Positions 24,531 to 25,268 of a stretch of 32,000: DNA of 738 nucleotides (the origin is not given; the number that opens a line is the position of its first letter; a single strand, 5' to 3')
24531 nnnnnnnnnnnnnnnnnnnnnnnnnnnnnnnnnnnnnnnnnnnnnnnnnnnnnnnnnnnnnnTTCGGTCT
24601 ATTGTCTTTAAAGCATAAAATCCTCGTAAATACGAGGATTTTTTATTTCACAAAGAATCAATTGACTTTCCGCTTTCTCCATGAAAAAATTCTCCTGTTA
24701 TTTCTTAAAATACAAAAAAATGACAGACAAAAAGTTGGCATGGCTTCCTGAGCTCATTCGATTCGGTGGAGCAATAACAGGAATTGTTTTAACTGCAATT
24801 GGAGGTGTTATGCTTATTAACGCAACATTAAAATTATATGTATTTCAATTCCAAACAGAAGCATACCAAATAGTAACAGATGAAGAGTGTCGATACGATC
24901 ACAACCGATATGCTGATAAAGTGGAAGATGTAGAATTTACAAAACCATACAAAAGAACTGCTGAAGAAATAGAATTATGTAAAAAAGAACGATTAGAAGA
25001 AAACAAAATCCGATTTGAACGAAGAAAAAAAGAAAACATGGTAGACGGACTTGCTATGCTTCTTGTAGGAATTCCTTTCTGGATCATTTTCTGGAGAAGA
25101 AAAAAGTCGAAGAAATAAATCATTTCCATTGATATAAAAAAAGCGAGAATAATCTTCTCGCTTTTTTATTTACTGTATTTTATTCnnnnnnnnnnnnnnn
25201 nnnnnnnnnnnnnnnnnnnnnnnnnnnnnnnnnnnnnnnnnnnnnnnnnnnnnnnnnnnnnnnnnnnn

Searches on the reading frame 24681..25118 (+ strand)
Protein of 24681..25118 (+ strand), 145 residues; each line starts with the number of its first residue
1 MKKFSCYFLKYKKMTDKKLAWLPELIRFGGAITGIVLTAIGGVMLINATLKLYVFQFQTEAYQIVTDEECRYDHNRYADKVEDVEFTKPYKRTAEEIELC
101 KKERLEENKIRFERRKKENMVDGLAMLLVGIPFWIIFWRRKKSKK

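Call 9: search_protein_families(library=pfam, proteins=[window:24681-25118:+], max_evalue=0.001)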
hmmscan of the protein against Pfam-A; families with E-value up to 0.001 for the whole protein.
window:24681-25118:+ (145 aa): 1 family
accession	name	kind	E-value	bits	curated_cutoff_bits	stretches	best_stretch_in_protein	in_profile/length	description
PF18920.5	DUF5671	-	0.00018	21.8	28.4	0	118-143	43-68/132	Domain of unknown function (DUF5671)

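Call 19: search_protein_families(library=ncbifam, proteins=[window:24681-25118:+], max_evalue=0.1)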
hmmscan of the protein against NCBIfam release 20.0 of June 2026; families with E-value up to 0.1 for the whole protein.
window:24681-25118:+ (145 aa): 2 families
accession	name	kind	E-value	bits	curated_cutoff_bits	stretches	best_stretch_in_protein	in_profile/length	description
NF041756.1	EfeU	equivalog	0.046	13.3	255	0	109-144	56-91/257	iron uptake transporter permease EfeU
NF007289.1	PRK09757.1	equivalog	0.09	12.4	300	0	4-56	154-205/241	PTS galactosamine transporter subunit IIC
